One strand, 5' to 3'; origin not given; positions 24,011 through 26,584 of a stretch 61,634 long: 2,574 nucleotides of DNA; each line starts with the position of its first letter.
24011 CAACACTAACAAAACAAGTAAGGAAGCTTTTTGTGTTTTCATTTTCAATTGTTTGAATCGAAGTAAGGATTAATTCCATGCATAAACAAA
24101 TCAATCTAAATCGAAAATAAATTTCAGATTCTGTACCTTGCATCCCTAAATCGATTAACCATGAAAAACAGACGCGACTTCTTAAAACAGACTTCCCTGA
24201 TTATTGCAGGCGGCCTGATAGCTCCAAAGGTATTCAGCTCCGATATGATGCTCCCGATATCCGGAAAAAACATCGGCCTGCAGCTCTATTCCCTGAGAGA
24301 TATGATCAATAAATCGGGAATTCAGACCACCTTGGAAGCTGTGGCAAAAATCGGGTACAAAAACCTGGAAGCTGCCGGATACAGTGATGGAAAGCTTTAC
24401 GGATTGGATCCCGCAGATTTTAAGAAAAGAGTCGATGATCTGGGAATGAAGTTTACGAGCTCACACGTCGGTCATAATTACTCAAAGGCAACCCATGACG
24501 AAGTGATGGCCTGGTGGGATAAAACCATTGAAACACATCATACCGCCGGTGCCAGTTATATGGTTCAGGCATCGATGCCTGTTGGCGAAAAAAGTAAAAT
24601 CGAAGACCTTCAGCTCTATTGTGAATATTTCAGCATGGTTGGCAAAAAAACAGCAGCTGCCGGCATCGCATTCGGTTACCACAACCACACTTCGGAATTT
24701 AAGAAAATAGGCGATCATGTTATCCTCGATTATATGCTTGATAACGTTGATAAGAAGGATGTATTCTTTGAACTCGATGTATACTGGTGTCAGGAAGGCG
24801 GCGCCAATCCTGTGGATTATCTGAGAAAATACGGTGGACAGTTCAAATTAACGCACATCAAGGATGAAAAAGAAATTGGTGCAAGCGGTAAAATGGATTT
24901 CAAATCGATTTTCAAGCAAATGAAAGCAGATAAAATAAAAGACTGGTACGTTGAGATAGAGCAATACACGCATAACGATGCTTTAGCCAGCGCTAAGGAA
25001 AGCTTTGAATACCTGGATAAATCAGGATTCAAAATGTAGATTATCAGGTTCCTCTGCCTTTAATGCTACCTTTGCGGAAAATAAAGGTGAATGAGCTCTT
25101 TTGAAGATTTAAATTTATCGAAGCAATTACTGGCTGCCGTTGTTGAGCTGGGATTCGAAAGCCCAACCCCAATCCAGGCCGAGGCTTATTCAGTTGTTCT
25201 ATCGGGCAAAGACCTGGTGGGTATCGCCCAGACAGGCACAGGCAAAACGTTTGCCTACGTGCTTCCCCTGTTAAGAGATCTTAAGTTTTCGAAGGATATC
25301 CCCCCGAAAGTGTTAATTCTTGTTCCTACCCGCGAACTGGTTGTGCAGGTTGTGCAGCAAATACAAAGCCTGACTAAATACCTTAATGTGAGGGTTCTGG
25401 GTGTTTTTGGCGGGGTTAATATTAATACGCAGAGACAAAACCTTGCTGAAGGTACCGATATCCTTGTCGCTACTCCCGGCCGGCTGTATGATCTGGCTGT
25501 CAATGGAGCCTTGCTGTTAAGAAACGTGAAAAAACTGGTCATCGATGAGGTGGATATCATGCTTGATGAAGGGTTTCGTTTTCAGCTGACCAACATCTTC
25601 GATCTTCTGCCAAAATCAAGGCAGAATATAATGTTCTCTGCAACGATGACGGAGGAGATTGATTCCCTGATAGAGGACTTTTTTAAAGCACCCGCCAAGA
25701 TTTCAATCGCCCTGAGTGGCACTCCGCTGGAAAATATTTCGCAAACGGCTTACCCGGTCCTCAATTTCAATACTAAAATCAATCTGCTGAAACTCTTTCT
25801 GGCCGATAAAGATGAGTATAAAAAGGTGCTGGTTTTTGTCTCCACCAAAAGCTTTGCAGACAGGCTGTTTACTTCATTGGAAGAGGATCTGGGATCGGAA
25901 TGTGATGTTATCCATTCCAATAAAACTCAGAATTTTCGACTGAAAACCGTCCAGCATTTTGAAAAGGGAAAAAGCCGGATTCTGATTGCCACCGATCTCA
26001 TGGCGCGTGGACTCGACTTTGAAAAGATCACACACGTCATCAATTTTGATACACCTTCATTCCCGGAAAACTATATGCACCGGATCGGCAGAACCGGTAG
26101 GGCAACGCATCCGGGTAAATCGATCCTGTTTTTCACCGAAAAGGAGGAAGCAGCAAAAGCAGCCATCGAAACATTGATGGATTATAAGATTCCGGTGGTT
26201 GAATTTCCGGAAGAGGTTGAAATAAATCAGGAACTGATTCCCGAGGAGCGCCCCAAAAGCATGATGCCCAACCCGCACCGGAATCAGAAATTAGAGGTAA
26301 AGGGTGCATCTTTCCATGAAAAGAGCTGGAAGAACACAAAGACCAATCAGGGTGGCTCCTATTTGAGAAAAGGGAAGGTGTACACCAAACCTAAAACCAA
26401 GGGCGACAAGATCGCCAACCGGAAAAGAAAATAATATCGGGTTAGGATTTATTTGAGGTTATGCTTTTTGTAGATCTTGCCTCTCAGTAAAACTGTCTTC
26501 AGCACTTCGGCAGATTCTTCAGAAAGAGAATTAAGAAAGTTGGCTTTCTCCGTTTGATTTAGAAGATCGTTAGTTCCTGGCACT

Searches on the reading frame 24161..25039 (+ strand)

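Call 78: search_protein_families(library=pfam, proteins=[window:24161-25039:+], max_evalue=0.0001)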
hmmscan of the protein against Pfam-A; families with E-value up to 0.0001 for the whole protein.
window:24161-25039:+ (292 aa): 1 family
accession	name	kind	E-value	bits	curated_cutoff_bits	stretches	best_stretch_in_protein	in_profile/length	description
PF01261.30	AP_endonuc_2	-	1.6e-19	71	31.1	1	58-287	1-248/249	Xylose isomerase-like TIM barrel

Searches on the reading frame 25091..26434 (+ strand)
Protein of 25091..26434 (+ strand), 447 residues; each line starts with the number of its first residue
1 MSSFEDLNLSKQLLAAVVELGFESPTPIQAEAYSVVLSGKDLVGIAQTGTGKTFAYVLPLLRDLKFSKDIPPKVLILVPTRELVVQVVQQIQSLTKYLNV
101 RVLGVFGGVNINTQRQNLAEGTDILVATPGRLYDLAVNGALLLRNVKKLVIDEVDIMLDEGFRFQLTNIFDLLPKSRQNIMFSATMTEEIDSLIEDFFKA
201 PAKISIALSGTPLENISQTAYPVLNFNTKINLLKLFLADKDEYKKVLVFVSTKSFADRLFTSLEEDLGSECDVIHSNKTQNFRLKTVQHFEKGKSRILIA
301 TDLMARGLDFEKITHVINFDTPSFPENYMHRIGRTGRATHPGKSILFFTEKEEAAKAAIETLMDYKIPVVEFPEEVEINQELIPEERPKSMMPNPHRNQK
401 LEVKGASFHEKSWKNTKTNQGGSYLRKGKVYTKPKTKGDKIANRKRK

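Call 78: search_protein_families(library=pfam, proteins=[window:25091-26434:+], max_evalue=0.0001)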
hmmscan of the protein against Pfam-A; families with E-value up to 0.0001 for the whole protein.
window:25091-26434:+ (447 aa): 3 families
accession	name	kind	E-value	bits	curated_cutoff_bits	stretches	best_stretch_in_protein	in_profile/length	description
PF00270.35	DEAD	-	3.5e-49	167.2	26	1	26-192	1-166/167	DEAD/DEAH box helicase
PF00271.37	Helicase_C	-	3.2e-31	108.3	23.5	1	230-338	3-109/110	Helicase conserved C-terminal domain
PF04851.21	ResIII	-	1.4e-08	35.2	22.5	1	43-186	27-162/164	Type III restriction enzyme, res subunit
